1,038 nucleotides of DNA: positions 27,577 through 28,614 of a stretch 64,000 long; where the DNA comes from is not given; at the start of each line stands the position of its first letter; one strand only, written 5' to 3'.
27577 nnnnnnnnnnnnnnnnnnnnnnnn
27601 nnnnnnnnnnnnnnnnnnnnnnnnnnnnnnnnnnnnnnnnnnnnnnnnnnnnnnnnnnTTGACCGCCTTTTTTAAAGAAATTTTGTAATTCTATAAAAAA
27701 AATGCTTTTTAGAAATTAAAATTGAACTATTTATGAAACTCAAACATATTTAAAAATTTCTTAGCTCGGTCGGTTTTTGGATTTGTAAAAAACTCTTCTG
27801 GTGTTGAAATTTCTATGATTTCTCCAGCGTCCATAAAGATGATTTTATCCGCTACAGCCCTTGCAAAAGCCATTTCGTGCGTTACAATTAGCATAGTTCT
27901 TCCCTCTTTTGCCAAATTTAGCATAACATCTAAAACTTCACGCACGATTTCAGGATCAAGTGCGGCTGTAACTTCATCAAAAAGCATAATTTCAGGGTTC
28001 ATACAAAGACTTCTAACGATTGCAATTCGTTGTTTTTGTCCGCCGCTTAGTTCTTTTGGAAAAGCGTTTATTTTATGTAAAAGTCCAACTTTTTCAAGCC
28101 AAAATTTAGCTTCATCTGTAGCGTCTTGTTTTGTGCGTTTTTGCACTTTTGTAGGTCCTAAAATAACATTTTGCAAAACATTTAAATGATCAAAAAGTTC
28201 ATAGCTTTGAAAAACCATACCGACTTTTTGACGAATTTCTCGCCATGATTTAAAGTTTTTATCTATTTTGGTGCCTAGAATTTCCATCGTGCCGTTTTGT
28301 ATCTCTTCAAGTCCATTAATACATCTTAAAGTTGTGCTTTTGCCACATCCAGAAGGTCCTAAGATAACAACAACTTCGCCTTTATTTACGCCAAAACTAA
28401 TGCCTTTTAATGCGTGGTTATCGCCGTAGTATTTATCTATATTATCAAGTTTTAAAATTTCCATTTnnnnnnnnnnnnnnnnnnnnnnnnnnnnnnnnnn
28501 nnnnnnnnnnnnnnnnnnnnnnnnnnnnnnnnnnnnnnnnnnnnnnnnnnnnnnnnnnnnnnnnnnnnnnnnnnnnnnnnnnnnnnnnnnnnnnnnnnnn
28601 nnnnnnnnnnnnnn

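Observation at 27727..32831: MmeI-family restriction-modification gene sits inside a PEB1-type amino-acid ABC transporter operon, in the slot where the binding-protein gene is expected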

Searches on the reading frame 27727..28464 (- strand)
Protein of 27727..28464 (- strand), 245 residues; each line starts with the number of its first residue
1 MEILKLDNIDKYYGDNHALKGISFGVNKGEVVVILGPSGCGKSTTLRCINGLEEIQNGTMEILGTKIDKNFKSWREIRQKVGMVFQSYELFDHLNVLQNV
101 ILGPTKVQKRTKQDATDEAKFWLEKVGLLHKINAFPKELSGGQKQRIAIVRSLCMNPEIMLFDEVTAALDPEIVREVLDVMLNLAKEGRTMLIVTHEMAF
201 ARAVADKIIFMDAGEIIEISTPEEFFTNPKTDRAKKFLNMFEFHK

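Call 7: search_protein_families(library=pfam, proteins=[window:27727-28464:-])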
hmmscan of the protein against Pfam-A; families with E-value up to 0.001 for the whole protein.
window:27727-28464:- (245 aa): 5 families
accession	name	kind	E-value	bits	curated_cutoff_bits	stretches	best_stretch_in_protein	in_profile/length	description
PF00005.33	ABC_tran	-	1.3e-36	126.6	25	1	19-167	1-137/137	ABC transporter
PF13304.12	AAA_21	-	1.3e-10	42.3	27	1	145-198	244-300/304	AAA domain, putative AbiEii toxin, Type IV TA system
PF02463.25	SMC_N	-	7.7e-08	32.5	40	1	30-207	25-207/220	RecF/RecN/SMC N terminal domain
PF13476.12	AAA_23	-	0.00054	21.1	27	1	4-50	2-40/201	AAA domain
PF03215.21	Rad17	-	0.00054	20.4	23.8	0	19-51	35-67/186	Rad17 P-loop domain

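Call 8: search_protein_families(library=ncbifam, proteins=[window:27727-28464:-])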
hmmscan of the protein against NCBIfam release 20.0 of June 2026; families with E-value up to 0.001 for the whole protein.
window:27727-28464:- (245 aa): 190 families (the best 25 are shown)
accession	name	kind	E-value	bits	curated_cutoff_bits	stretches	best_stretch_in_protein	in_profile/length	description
NF007027.0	PRK09493.1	equivalog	1.1e-85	286.9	379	1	4-239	2-237/240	glutamine ABC transporter ATP-binding protein GlnQ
NF008428.0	PRK11264.1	equivalog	2.8e-82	275.7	406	1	1-241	1-247/250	L-cystine ABC transporter ATP-binding protein TcyN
TIGR03005.1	ectoine_ehuA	equivalog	6.4e-75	251.6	345.4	1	5-239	2-248/252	ectoine/hydroxyectoine ABC transporter ATP-binding protein EhuA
NF008338.0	PRK11124.1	equivalog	5.4e-73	245.5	369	1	4-239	3-241/242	arginine ABC transporter ATP-binding protein ArtP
NF007908.0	PRK10619.1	equivalog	2.5e-68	230.1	466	1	4-239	6-253/257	histidine ABC transporter ATP-binding protein HisP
TIGR00972.1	3a0107s01c2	equivalog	8.4e-64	215.3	343.2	1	4-238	2-243/248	phosphate ABC transporter ATP-binding protein PstB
TIGR03265.1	PhnT2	equivalog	2.9e-59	201.1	457.7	1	2-237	3-234/353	putative 2-aminoethylphosphonate ABC transporter ATP-binding protein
TIGR02315.1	ABC_phnC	equivalog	7.6e-58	195.8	266.1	1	3-225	1-233/243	phosphonate ABC transporter ATP-binding protein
TIGR01186.1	proV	subfamily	7.7e-58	196.3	326.6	1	14-240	4-232/363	betaine/proline/choline family ABC transporter ATP-binding protein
TIGR02982.1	heterocyst_DevA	subfamily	9.3e-56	188.9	295.8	1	4-216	2-219/220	ABC exporter ATP-binding subunit, DevA family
TIGR00968.1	3a0106s01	subfamily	2.7e-54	184.2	342.75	1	5-239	2-232/237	sulfate ABC transporter ATP-binding protein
NF043075.1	MMSYN1_0197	equivalog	9.7e-54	182.6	550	1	3-238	2-233/341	spermidine/putrescine ABC transporter ATP-binding protein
TIGR04521.1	ECF_ATPase_2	equivalog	2.4e-52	177.8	330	1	15-231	17-238/279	energy-coupling factor transporter ATPase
NF008105.0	PRK10851.1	equivalog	3.3e-51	174.1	502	1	5-238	4-237/362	sulfate/thiosulfate ABC transporter ATP-binding protein CysA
NF006987.0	PRK09452.1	equivalog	4.7e-51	173.6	482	1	2-237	16-247/378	spermidine/putrescine ABC transporter ATP-binding protein PotA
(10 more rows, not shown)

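Call 25: find_homologous_proteins(query=window:27727-28464:-, max_evalue=1e-80)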
Query window:27727-28464:- (245 aa): 7820 proteins with E <= 1e-80 among 8000 candidates; the best 120 are listed.
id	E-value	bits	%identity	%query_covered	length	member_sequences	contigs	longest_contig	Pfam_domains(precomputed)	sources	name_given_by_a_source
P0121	7.6e-146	502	92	100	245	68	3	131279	PF00005.34,PF02463.26,PF13304.13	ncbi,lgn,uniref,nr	ncbi:amino acid ABC transporter ATP-binding protein [Campylobacter ureolyticus]|uniref:amino acid AB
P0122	7.9e-145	498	91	100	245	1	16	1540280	PF00005.34,PF02463.26,PF13304.13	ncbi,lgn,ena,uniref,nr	ncbi:ABC transporter, His/Glu/Gln/Arg/opine family (ATP-binding protein) [Campylobacter ureolyticus]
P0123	1.4e-144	498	91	100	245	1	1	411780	PF00005.34,PF02463.26,PF13304.13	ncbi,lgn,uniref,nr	ncbi:amino acid ABC transporter ATP-binding protein [Campylobacter ureolyticus]|uniref:amino acid AB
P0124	2.1e-144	497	91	100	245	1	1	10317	PF00005.34,PF02463.26,PF13304.13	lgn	-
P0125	2.4e-144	497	91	100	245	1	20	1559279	PF00005.34,PF02463.26,PF13304.13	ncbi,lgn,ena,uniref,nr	ncbi:amino acid ABC transporter ATP-binding protein [Campylobacter ureolyticus]|uniref:Probable ABC 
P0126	2.5e-144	497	91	100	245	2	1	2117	PF00005.34,PF02463.26,PF13304.13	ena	-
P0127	2.6e-144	497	91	100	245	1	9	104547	PF00005.34,PF02463.26,PF13304.13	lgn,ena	-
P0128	3.6e-144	496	91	100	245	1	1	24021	PF00005.34,PF02463.26,PF13304.13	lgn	-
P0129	5.3e-144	496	91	100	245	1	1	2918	PF00005.34,PF02463.26,PF13304.13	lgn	-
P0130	6.8e-144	495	91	100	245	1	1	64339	PF00005.34,PF02463.26,PF13304.13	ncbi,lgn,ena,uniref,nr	ncbi:amino acid ABC transporter ATP-binding protein [Campylobacter ureolyticus]|uniref:amino acid AB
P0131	1.1e-143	495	91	100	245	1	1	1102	PF00005.34,PF02463.26,PF13304.13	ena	-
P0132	1.3e-143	494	91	100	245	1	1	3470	PF00005.34,PF02463.26,PF13304.13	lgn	-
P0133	1.3e-143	494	91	100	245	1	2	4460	PF00005.34,PF02463.26,PF13304.13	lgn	-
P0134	1.8e-143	494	91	100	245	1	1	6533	PF00005.34,PF02463.26,PF13304.13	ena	-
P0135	2.1e-143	494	91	100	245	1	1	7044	PF00005.34,PF02463.26,PF13304.13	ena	-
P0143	7.7e-136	469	84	100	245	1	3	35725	PF00005.34,PF13476.13,PF02463.26,PF13304.13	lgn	-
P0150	2.9e-129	447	82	100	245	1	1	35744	PF00005.34,PF02463.26,PF13304.13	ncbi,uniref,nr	ncbi:amino acid ABC transporter ATP-binding protein [Campylobacter sp. FMV-PI01]|uniref:Probable ABC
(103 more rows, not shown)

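Call 26: find_encoding_contigs(protein=P0125, flank=5000, max_places=10)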
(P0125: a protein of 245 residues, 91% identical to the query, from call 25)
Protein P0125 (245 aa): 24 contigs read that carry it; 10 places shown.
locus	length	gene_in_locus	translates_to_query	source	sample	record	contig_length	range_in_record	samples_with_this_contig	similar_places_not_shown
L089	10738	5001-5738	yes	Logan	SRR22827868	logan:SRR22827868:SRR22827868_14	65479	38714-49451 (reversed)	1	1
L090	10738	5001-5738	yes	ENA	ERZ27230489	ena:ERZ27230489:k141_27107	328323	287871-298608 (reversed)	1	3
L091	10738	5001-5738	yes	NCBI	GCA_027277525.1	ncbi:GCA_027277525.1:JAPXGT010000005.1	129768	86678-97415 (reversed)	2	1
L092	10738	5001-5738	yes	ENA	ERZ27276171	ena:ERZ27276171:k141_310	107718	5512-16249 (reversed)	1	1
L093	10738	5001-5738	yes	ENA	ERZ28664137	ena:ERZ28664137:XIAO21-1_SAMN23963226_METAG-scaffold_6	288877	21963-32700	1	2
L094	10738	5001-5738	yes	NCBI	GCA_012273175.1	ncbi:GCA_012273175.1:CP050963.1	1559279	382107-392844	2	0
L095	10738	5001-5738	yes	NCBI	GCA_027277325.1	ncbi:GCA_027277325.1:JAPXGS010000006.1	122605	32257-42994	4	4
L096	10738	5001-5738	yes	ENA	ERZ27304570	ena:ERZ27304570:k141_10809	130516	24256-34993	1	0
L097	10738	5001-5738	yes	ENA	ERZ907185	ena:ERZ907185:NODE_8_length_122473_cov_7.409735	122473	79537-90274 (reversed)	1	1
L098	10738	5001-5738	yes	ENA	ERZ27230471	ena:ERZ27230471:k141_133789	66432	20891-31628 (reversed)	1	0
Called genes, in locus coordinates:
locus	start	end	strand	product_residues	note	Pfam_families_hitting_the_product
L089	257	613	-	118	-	PF02537:CRCB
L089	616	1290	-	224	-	PF01553:Acyltransferase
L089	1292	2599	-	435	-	PF00083:Sugar_tr, PF07690:MFS_1, PF12832:MFS_1_like (faint), PF07690:MFS_1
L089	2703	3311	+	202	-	PF01725:Ham1p_like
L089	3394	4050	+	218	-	PF00528:BPD_transp_1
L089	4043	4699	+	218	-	PF00528:BPD_transp_1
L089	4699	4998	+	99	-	-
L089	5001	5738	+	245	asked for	PF00005:ABC_tran, PF02463:SMC_N (weak), PF13304:AAA_21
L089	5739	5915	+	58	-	-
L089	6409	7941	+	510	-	PF00496:SBP_bac_5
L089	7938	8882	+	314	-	PF19300:BPD_transp_1_N, PF00528:BPD_transp_1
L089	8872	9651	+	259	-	PF00528:BPD_transp_1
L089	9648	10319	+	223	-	PF02463:SMC_N, PF05621:TniB (faint), PF00005:ABC_tran, PF13401:AAA_22 (weak), PF13304:AAA_21 (weak)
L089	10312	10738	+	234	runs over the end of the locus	PF01695:IstB_IS21 (faint), PF00005:ABC_tran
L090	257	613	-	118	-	PF02537:CRCB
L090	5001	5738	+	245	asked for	PF00005:ABC_tran, PF02463:SMC_N (weak), PF13304:AAA_21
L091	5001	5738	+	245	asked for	PF00005:ABC_tran, PF02463:SMC_N (weak), PF13304:AAA_21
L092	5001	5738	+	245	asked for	PF00005:ABC_tran, PF02463:SMC_N (weak), PF13304:AAA_21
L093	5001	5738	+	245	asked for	PF00005:ABC_tran, PF02463:SMC_N (weak), PF13304:AAA_21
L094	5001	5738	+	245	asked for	PF00005:ABC_tran, PF02463:SMC_N (weak), PF13304:AAA_21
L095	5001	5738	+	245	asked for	PF00005:ABC_tran, PF02463:SMC_N (weak), PF13304:AAA_21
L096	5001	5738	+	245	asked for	PF00005:ABC_tran, PF02463:SMC_N (weak), PF13304:AAA_21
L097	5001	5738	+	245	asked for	PF00005:ABC_tran, PF02463:SMC_N (weak), PF13304:AAA_21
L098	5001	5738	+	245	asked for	PF00005:ABC_tran, PF02463:SMC_N (weak), PF13304:AAA_21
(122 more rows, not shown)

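Call 27: find_encoding_contigs(protein=P0122, flank=5000, max_places=10)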
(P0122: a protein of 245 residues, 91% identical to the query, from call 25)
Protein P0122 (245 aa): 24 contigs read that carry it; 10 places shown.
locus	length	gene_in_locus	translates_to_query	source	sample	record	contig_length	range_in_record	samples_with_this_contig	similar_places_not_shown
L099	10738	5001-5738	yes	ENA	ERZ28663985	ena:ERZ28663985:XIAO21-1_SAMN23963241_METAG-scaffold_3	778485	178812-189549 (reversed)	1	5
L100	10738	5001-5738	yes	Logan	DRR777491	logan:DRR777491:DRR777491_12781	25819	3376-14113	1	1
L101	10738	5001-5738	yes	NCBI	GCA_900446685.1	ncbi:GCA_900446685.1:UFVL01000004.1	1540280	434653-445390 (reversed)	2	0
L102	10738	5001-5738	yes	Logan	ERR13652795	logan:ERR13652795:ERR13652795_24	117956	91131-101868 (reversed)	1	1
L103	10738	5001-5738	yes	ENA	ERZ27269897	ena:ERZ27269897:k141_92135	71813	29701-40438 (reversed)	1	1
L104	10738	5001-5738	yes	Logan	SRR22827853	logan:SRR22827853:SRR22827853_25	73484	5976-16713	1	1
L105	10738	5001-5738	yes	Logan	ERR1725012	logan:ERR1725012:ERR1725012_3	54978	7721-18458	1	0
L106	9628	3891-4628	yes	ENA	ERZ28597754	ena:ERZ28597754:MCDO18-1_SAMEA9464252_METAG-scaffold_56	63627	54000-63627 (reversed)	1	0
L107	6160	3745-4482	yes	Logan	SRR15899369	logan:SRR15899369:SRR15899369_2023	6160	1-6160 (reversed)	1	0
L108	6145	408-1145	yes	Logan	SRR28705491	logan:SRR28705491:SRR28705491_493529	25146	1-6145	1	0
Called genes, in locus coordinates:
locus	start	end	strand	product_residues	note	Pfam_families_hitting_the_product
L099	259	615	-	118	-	PF02537:CRCB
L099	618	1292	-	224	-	PF01553:Acyltransferase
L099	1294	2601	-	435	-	PF00083:Sugar_tr, PF07690:MFS_1, PF12832:MFS_1_like (faint), PF07690:MFS_1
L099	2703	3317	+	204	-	PF01725:Ham1p_like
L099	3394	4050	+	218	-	PF00528:BPD_transp_1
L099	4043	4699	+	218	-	PF00528:BPD_transp_1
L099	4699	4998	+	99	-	-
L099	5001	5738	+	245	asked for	PF00005:ABC_tran, PF02463:SMC_N (faint), PF13304:AAA_21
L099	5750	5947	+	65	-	-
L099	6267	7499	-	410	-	-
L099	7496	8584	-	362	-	-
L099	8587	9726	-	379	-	PF05816:TelA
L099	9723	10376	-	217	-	-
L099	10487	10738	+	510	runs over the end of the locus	PF00496:SBP_bac_5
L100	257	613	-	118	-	PF02537:CRCB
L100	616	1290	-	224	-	PF01553:Acyltransferase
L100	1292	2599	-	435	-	PF00083:Sugar_tr, PF07690:MFS_1, PF12832:MFS_1_like (faint), PF07690:MFS_1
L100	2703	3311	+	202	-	PF01725:Ham1p_like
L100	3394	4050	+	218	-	PF00528:BPD_transp_1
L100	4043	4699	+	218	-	PF00528:BPD_transp_1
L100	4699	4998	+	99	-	-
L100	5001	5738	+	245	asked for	PF00005:ABC_tran, PF02463:SMC_N (faint), PF13304:AAA_21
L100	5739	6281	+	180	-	-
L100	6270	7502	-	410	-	-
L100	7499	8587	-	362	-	-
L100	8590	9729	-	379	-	PF05816:TelA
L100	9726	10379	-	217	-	-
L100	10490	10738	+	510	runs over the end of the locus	PF00496:SBP_bac_5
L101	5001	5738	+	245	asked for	PF00005:ABC_tran, PF02463:SMC_N (faint), PF13304:AAA_21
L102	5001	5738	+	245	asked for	PF00005:ABC_tran, PF02463:SMC_N (faint), PF13304:AAA_21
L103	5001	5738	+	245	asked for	PF00005:ABC_tran, PF02463:SMC_N (faint), PF13304:AAA_21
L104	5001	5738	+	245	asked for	PF00005:ABC_tran, PF02463:SMC_N (faint), PF13304:AAA_21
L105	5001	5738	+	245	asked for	PF00005:ABC_tran, PF02463:SMC_N (faint), PF13304:AAA_21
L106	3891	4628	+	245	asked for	PF00005:ABC_tran, PF02463:SMC_N (faint), PF13304:AAA_21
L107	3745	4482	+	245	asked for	PF00005:ABC_tran, PF02463:SMC_N (faint), PF13304:AAA_21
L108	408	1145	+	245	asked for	PF00005:ABC_tran, PF02463:SMC_N (faint), PF13304:AAA_21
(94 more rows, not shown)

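Call 31: find_encoding_contigs(protein=P0143, flank=5000, max_places=4)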
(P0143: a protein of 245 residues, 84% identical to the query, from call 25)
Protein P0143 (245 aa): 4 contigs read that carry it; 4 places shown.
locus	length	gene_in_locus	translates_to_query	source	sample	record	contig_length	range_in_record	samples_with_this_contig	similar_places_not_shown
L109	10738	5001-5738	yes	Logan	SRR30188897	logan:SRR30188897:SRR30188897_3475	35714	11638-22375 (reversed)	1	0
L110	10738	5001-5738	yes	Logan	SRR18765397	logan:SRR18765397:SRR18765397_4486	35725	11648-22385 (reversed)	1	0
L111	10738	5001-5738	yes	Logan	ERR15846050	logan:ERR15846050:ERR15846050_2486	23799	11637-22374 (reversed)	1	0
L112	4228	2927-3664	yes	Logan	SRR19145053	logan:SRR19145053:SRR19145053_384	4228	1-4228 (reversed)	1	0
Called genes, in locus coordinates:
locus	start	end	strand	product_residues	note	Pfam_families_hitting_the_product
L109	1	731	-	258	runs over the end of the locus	PF01026:TatD_DNase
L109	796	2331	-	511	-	PF13304:AAA_21 (faint), PF02463:SMC_N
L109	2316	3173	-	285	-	PF01513:NAD_kinase, PF20143:NAD_kinase_C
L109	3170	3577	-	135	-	PF00034:Cytochrom_C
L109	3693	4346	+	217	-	PF00528:BPD_transp_1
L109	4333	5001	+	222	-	PF00528:BPD_transp_1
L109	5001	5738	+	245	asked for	PF02463:SMC_N (weak), PF13476:AAA_23 (faint), PF00005:ABC_tran, PF13304:AAA_21 (weak)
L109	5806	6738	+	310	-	PF02729:OTCace_N, PF00185:OTCace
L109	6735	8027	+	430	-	PF01979:Amidohydro_1, PF07969:Amidohydro_3 (weak), PF12890:DHOase, PF07969:Amidohydro_3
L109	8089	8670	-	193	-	PF00551:Formyl_trans_N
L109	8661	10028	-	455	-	PF03853:YjeF_N, PF01256:Carb_kinase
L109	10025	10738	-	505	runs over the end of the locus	PF13541:ChlI, PF00158:Sigma54_activat (weak), PF00493:MCM (faint), PF01078:Mg_chelatase, PF07728:AAA_5 (weak), PF13335:Mg_chelatase_C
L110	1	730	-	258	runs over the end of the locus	PF01026:TatD_DNase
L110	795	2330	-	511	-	PF02463:SMC_N, PF13476:AAA_23 (weak), PF13304:AAA_21 (faint)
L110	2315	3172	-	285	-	PF01513:NAD_kinase, PF20143:NAD_kinase_C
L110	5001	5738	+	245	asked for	PF02463:SMC_N (weak), PF13476:AAA_23 (faint), PF00005:ABC_tran, PF13304:AAA_21 (weak)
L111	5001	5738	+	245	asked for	PF02463:SMC_N (weak), PF13476:AAA_23 (faint), PF00005:ABC_tran, PF13304:AAA_21 (weak)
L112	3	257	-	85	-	?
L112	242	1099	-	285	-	PF01513:NAD_kinase, PF20143:NAD_kinase_C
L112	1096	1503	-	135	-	PF00034:Cytochrom_C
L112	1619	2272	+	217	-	PF00528:BPD_transp_1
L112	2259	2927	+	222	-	PF00528:BPD_transp_1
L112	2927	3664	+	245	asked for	PF02463:SMC_N (weak), PF13476:AAA_23 (faint), PF00005:ABC_tran, PF13304:AAA_21 (weak)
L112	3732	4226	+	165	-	?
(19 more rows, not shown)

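Call 32: find_encoding_contigs(protein=P0150, flank=5000, max_places=3)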
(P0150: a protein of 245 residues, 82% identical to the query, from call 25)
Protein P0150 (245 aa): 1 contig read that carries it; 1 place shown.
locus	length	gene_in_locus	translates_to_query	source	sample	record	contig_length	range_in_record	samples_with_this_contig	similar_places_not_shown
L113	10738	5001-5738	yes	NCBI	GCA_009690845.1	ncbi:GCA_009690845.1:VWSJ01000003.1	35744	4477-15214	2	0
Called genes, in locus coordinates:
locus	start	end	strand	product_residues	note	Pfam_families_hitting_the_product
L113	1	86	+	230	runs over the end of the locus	PF00072:Response_reg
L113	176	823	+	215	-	PF00528:BPD_transp_1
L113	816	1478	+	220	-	PF00528:BPD_transp_1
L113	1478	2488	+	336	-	PF02086:MethyltransfD12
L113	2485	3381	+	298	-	PF02086:MethyltransfD12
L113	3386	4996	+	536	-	PF09491:RE_AlwI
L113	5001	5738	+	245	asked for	PF02463:SMC_N (weak), PF00005:ABC_tran, PF13304:AAA_21 (weak)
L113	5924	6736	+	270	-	PF00497:SBP_bac_3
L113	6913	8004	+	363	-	-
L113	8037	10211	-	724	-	PF07715:Plug, PF00593:TonB_dep_Rec_b-barrel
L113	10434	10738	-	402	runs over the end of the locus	PF03453:MoeA_N, PF00994:MoCF_biosynth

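Call 70: search_protein_families(library=padloc, proteins=[L099:6267-7499:-, L099:7496-8584:-, L099:8587-9726:-, L099:9723-10376:-, L113:3386-4996:+, L113:1478-2488:+], max_evalue=0.001)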
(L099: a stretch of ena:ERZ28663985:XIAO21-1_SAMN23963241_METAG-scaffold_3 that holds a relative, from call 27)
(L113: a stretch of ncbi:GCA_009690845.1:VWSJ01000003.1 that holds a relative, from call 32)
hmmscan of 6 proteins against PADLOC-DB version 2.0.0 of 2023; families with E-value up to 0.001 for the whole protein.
L099:6267-7499:- (410 aa): 0 families

L099:7496-8584:- (362 aa): 0 families

L099:8587-9726:- (379 aa): 0 families

L099:9723-10376:- (217 aa): 0 families

L113:3386-4996:+ (536 aa): 3 families
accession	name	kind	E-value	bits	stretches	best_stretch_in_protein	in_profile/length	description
PDLC03507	REase_II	-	3.1e-198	657.8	1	1-529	1-537/542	Type II restriction enzyme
PDLC03393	REase_II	-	3.5e-28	96.2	2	389-493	433-538/624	Type II nicking endonuclease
PDLC03463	REase_II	-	0.00025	17.8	1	414-492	406-486/570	Type II restriction enzyme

L113:1478-2488:+ (336 aa): 14 families
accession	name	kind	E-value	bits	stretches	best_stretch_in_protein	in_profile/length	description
PDLC03373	MTase_II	-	1.7e-145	482.7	1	7-335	4-338/339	Type II methyltransferase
PDLC03372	MTase_II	-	4.5e-105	349.1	1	84-335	7-258/259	Type II methyltransferase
PDLC03292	MTase_II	-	3e-71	238.6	1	9-334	78-407/722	Type II methyltransferase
PDLC03257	MTase_II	-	6.4e-50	168.3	1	7-334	8-341/343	Type II methyltransferase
PDLC03287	MTase_II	-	1.1e-40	138.1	1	13-321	2-324/646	Type II methyltransferase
PDLC03298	MTase_II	-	1.7e-34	117.5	1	13-316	3-306/362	Type II methyltransferase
PDLC03345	MTase_II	-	5e-25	85.8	2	124-333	159-394/581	Type II methyltransferase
PDLC03720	oMTase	-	3.9e-24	83.9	1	11-333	3-323/326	orphan methyltransferase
PDLC03342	MTase_II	-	6.1e-22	76.2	1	9-305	22-342/383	Type II methyltransferase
PDLC03261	MTase_II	-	3.3e-16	56.7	1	11-318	310-625/643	Type II methyltransferase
PDLC03385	MTase_II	-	1.3e-15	55.5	2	187-334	202-335/336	Type II methyltransferase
PDLC04018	PD-Lambda-5_B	-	8.9e-08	29.7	0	13-78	9-76/291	-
PDLC03247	MTase_II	-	2.1e-05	21.9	1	13-221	7-192/282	Type II methyltransferase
PDLC03371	MTase_II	-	0.00066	17.3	1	181-296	5-118/260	Type II methyltransferase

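Call 71: search_protein_families(library=pfam, proteins=[L099:6267-7499:-, L099:7496-8584:-, L099:9723-10376:-, L100:5739-6281:+], max_evalue=0.01)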
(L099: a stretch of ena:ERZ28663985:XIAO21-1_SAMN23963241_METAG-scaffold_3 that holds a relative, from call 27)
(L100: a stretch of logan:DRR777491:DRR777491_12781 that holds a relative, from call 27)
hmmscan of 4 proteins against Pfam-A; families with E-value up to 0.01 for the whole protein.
L099:6267-7499:- (410 aa): 1 family
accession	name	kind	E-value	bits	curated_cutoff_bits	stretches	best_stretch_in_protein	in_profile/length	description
PF13570.13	Beta-prop_ACSF4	-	0.0023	17.9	133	0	151-280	178-291/329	Beta-alanine-activating enzyme, beta-propeller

L099:7496-8584:- (362 aa): 1 family
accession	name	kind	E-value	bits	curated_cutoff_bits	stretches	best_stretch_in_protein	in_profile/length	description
PF08309.17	LVIVD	-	0.00066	19.4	20.2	0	91-110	21-40/42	LVIVD repeat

L099:9723-10376:- (217 aa): 0 families

L100:5739-6281:+ (180 aa): 0 families
